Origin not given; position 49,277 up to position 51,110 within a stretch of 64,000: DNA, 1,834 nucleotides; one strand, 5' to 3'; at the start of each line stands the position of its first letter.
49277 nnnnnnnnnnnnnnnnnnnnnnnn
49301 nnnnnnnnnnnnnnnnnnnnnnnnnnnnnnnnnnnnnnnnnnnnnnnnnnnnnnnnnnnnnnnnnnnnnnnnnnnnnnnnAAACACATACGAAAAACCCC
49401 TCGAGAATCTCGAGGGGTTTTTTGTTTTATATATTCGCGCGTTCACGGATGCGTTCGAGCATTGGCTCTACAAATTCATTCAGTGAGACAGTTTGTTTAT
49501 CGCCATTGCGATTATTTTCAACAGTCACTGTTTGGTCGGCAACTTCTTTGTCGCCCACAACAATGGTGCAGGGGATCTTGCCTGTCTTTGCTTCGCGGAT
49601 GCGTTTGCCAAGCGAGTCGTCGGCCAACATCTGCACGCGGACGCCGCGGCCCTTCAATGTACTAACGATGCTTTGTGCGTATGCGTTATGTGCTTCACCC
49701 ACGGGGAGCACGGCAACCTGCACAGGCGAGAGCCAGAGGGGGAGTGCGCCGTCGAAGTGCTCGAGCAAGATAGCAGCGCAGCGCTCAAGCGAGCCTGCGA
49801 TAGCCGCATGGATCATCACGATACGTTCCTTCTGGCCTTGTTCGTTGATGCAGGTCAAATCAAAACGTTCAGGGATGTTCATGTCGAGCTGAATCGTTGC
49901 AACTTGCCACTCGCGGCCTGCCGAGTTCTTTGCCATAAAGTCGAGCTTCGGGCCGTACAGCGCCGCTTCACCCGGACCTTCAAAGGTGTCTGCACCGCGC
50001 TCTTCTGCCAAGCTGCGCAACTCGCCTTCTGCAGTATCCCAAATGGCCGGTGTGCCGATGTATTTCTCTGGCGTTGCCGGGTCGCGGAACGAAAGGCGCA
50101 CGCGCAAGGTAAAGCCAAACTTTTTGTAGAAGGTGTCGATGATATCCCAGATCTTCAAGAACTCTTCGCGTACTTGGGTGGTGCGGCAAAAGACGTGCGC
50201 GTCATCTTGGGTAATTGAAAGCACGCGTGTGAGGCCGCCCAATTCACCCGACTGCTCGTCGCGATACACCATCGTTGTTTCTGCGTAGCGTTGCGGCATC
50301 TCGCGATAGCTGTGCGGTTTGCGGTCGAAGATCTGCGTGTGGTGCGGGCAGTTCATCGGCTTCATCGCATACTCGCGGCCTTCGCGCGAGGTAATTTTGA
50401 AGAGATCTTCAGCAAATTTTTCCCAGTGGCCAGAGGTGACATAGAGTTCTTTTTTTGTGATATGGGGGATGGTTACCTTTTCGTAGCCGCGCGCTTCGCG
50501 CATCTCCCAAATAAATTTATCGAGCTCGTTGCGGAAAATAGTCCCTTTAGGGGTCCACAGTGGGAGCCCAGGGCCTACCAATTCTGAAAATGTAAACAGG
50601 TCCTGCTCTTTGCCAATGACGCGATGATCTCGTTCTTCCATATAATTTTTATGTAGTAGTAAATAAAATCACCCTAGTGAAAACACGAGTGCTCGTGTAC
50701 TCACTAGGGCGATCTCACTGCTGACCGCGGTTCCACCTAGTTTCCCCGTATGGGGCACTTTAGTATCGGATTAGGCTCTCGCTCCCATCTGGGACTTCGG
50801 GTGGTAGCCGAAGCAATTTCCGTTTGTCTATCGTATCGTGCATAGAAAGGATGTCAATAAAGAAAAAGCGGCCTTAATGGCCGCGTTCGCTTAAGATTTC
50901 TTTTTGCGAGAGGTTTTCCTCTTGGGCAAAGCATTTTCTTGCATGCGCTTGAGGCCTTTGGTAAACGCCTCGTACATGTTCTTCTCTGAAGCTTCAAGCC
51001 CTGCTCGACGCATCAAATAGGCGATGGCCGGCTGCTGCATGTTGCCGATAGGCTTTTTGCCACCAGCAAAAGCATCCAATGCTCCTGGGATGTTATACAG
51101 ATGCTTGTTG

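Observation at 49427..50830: T-box riboswitch candidate controlling an N-terminally truncated threonyl-tRNA synthetase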

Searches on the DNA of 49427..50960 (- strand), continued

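Call 48: search_with_rna_model(model_id=R1, sources=[L081, L082, L083, L084, L085, L086, L087, L088, L089, L090, L091, L092, L093, L094, L095, L096, L097, L098, L099, L100, L101, L102, L103, L104, L105, L106, L107, L108, L109, L110, L111, L112, L113, L114, L115, L116, L117, L118, L119, L120, L121, L122, L123, L124, L125, L126, L127, L128, L129, L130, L131, L132, L133, L134, L135, L136, L137, L138, L139, L140, L141, L142, L143, L144, L145, L146, L147, L148, L149, L150, L151, L152, L153, L154, L155, L156, L157, L158, L159, L160, L161, L163, L164, L165], max_evalue=1)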
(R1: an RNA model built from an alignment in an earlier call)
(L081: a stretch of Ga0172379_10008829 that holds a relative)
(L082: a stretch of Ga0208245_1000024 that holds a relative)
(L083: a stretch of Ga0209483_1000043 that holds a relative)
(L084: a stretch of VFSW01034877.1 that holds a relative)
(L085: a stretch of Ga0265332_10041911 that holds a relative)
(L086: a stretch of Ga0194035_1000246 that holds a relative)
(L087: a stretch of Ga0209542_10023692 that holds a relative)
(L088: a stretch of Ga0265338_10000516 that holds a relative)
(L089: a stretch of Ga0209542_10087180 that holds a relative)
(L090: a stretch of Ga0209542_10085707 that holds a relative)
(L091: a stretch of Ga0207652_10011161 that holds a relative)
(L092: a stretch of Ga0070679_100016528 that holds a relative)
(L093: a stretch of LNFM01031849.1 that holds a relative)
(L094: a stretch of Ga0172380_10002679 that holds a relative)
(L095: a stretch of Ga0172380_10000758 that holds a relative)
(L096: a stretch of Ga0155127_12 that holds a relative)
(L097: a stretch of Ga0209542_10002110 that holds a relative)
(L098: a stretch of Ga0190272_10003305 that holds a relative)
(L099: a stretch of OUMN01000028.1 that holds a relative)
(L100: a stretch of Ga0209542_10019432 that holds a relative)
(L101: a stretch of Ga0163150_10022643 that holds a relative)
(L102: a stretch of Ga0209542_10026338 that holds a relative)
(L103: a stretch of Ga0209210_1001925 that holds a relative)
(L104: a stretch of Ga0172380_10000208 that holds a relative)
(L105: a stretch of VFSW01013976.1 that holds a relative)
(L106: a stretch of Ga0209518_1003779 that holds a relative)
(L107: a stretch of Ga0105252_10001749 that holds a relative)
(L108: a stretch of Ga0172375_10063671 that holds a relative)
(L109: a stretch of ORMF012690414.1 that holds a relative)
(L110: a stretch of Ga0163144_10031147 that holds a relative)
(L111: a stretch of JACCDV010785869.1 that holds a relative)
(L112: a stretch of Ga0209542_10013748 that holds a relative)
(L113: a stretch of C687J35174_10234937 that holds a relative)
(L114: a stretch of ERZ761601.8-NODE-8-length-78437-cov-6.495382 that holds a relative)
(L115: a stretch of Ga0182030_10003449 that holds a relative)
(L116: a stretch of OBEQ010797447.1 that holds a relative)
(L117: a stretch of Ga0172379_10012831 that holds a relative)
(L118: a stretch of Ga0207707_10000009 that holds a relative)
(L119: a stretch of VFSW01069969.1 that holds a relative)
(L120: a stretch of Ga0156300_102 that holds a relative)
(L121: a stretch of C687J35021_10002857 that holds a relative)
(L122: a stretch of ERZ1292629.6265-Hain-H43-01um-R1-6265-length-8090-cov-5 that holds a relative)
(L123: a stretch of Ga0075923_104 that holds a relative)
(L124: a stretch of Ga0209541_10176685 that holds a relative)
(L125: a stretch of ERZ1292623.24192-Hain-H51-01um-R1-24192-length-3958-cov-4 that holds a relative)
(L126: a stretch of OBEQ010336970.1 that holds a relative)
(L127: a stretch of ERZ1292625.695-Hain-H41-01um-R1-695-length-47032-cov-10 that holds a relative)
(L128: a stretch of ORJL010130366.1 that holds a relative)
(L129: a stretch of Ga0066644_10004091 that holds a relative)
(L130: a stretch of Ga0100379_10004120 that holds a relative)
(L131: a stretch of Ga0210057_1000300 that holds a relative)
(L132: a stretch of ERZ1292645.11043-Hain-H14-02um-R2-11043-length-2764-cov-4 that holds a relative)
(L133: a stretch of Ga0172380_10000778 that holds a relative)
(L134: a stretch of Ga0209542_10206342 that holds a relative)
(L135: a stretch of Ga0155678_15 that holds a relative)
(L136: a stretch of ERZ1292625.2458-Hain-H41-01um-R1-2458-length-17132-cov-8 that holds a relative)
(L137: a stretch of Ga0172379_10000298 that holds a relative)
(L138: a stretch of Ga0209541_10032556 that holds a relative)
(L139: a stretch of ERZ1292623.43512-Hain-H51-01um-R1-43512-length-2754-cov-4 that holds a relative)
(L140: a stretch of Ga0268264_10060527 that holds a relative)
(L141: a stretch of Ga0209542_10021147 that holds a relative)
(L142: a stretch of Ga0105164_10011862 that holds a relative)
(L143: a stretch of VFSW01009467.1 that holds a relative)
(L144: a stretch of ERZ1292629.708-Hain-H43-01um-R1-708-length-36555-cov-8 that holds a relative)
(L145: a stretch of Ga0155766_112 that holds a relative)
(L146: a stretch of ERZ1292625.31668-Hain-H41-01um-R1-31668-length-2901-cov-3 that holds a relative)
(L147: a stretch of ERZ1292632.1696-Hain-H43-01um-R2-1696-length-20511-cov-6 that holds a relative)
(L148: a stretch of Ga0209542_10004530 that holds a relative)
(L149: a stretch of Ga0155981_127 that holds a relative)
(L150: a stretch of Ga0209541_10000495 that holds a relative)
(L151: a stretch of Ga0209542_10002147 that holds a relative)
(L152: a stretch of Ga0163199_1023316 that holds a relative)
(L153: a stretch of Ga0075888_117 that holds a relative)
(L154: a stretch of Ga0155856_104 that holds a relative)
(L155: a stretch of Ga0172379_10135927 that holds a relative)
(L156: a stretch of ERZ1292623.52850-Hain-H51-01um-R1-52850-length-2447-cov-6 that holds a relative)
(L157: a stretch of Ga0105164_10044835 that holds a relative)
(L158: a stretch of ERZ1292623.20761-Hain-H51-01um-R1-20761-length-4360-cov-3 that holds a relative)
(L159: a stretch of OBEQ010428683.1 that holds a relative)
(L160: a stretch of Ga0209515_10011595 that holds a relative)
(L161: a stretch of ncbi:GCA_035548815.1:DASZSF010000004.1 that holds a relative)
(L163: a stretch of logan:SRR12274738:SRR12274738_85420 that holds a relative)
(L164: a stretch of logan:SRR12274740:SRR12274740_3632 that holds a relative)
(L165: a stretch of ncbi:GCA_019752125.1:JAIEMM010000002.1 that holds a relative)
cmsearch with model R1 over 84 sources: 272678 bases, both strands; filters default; matches with E-value up to 1: 7.
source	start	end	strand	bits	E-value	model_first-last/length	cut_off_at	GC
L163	815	952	+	136.3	5.4e-35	1-141/141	no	0.56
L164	815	952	+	136.3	5.4e-35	1-141/141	no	0.56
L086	1015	1151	+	127.9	1.1e-32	1-141/141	no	0.55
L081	1023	1154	+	119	2.8e-30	1-141/141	no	0.56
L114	994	1142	+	102.8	7.5e-26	1-141/141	no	0.52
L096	1023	1149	+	86.2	2.6e-21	1-141/141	no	0.51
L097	1023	1149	+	86.2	2.6e-21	1-141/141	no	0.51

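Call 55: search_rna_families(sources=[L044, L048, L051, L053, L054, L056, L059, L060, L062, L063, L064, L066, L067, L068, L072, L073, L075, L164, L081, L086], threshold=gathering)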
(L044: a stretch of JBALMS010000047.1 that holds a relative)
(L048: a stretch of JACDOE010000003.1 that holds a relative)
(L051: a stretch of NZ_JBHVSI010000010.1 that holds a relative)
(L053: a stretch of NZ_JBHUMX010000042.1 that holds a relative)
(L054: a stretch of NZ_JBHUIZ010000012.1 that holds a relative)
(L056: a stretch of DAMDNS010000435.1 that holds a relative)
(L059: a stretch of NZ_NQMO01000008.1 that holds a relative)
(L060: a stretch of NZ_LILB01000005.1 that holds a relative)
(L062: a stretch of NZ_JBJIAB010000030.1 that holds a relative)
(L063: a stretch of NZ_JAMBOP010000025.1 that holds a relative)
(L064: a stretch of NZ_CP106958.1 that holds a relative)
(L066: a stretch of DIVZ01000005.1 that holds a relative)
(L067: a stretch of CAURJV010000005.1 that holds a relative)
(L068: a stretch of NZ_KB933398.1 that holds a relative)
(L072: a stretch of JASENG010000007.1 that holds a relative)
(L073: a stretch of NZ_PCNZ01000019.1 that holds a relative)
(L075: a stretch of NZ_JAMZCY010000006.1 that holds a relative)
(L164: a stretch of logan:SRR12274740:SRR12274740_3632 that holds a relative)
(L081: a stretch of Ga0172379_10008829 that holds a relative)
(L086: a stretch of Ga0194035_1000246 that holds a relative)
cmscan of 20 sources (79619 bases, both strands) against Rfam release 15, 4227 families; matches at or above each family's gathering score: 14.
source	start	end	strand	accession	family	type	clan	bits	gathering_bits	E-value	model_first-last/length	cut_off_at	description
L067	394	624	+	RF00230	T-box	Cis-reg; leader;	-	119.3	93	1e-25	1-219/219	no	T-box leader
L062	289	519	+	RF00230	T-box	Cis-reg; leader;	-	116.5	93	5.2e-25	1-219/219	no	T-box leader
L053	514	736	+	RF00230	T-box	Cis-reg; leader;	-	108.9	93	4.8e-23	1-219/219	no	T-box leader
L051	495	720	+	RF00230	T-box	Cis-reg; leader;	-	107.1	93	1.4e-22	1-219/219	no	T-box leader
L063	224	454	+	RF00230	T-box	Cis-reg; leader;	-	104.8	93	5.6e-22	1-219/219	no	T-box leader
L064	255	477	+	RF00230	T-box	Cis-reg; leader;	-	102.1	93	2.8e-21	1-219/219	no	T-box leader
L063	495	725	+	RF00230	T-box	Cis-reg; leader;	-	101.9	93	3.1e-21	1-219/219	no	T-box leader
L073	245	468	+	RF00230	T-box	Cis-reg; leader;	-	101.6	93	3.5e-21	1-219/219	no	T-box leader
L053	262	484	+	RF00230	T-box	Cis-reg; leader;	-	101.5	93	3.8e-21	1-219/219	no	T-box leader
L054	496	720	+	RF00230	T-box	Cis-reg; leader;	-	99.4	93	1.3e-20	1-219/219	no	T-box leader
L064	508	731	+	RF00230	T-box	Cis-reg; leader;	-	98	93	3e-20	1-219/219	no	T-box leader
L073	505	727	+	RF00230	T-box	Cis-reg; leader;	-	97.4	93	4.3e-20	1-219/219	no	T-box leader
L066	520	735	+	RF00230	T-box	Cis-reg; leader;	-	95.7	93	1.2e-19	1-219/219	no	T-box leader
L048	2755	2879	+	RF00558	L20_leader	Cis-reg; leader;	-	62.6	58.7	6e-10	1-127/127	no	Ribosomal protein L20 leader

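Call 57: search_with_rna_model(model_id=R1, sources=[window, L164, L081, L086, L096, L114, L001, L003, L009, L024, L031, L036], max_evalue=0.01, make_alignment=true)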
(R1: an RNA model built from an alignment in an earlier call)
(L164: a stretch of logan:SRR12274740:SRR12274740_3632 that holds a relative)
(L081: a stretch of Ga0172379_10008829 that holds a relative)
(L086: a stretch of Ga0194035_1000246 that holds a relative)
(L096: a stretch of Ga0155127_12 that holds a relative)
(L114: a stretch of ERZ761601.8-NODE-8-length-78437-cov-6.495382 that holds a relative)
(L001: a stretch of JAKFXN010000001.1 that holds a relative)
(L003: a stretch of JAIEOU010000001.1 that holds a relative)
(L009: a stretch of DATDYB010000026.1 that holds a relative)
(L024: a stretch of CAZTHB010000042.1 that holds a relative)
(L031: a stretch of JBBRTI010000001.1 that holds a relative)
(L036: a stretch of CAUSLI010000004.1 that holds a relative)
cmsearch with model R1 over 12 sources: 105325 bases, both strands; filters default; matches with E-value up to 0.01: 12.
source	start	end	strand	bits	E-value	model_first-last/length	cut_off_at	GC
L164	815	952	+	136.3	2.1e-35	1-141/141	no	0.56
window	50691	50823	-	131.1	5.3e-34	1-141/141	no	0.56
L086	1015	1151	+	127.9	4.1e-33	1-141/141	no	0.55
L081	1023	1154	+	119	1.1e-30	1-141/141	no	0.56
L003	536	697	+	110.5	2.3e-28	1-141/141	no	0.51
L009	610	783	+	108.4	8.6e-28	1-141/141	no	0.59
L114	994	1142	+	102.8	2.9e-26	1-141/141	no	0.52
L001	736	888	+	96.9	1.2e-24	1-141/141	no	0.45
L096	1023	1149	+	86.2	9.9e-22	1-141/141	no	0.51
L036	691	762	+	27.9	8.8e-06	58-128/141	no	0.64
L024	750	879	+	27.4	1.2e-05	1-141/141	no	0.55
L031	721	858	+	24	0.0001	1-141/141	no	0.64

Alignment A3: 12 matches aligned to the model, 202 columns, each read 5' to 3' on its own strand. Consensus structure (alignment columns), stored with it:
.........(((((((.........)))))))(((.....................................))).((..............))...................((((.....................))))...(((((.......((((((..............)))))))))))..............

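Call 69: search_with_rna_model(model_id=R1, sources=[L001, L003, L009, L096, L114], max_evalue=0.000001, make_alignment=true)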
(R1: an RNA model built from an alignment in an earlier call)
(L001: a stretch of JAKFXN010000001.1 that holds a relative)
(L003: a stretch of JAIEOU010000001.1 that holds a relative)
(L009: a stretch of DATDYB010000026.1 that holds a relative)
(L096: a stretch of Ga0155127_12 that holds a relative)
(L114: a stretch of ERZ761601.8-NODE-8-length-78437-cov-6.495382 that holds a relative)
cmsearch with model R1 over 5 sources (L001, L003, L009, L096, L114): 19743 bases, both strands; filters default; matches with E-value up to 0.000001: 5.
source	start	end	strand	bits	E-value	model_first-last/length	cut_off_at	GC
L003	536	697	+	110.5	4.3e-29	1-141/141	no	0.51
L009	610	783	+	108.4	1.6e-28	1-141/141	no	0.59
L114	994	1142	+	102.8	5.4e-27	1-141/141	no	0.52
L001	736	888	+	96.9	2.3e-25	1-141/141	no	0.45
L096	1023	1149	+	86.2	1.8e-22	1-141/141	no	0.51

Alignment A4: 5 matches aligned to the model, 200 columns, each read 5' to 3' on its own strand. Consensus structure (alignment columns), stored with it:
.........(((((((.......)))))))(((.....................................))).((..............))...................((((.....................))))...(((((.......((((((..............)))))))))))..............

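Call 70: build_rna_model(alignment_id=A4)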
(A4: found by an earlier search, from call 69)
Model R2 built from alignment A4 (5 sequences, 200 columns); structure: stored with the alignment.
model positions 147; base pairs 27; branch points 4; effective number of sequences 2.24; information 0.59 bits per position. Calibrated on 0.2 Mb of random sequence (short: E-values are rough).
structure used (alignment columns):
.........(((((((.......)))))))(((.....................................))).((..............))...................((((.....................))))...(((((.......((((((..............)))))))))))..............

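Call 71: search_with_rna_model(model_id=R2, sources=[window, L164, L081, L086, L024, L031, L035, L036, L047, L050, L012, L022, L040], max_evalue=1, show_alignments=1)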
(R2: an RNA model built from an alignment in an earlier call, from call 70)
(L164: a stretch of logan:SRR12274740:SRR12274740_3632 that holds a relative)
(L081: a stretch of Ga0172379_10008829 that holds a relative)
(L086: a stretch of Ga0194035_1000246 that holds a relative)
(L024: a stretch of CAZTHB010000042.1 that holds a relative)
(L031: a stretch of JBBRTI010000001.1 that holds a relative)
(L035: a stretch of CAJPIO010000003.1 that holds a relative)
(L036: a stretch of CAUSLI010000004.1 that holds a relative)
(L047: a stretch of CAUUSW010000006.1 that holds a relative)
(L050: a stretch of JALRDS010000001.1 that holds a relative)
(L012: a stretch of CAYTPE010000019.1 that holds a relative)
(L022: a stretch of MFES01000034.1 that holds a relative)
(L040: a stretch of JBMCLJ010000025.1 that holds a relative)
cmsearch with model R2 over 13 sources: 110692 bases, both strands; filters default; matches with E-value up to 1: 8.
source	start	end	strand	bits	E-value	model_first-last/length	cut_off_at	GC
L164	815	952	+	94.3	1.1e-18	1-147/147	no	0.56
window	50691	50823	-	89.3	1.3e-17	1-147/147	no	0.56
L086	1015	1151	+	83.4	2.6e-16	1-147/147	no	0.55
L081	1023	1154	+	81.7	6.1e-16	1-147/147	no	0.56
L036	691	762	+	24.7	0.0017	57-134/147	no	0.64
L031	721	858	+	24.6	0.0018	1-147/147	no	0.64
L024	744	879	+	21.9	0.0071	1-147/147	no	0.55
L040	752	908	+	14.2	0.34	1-147/147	no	0.37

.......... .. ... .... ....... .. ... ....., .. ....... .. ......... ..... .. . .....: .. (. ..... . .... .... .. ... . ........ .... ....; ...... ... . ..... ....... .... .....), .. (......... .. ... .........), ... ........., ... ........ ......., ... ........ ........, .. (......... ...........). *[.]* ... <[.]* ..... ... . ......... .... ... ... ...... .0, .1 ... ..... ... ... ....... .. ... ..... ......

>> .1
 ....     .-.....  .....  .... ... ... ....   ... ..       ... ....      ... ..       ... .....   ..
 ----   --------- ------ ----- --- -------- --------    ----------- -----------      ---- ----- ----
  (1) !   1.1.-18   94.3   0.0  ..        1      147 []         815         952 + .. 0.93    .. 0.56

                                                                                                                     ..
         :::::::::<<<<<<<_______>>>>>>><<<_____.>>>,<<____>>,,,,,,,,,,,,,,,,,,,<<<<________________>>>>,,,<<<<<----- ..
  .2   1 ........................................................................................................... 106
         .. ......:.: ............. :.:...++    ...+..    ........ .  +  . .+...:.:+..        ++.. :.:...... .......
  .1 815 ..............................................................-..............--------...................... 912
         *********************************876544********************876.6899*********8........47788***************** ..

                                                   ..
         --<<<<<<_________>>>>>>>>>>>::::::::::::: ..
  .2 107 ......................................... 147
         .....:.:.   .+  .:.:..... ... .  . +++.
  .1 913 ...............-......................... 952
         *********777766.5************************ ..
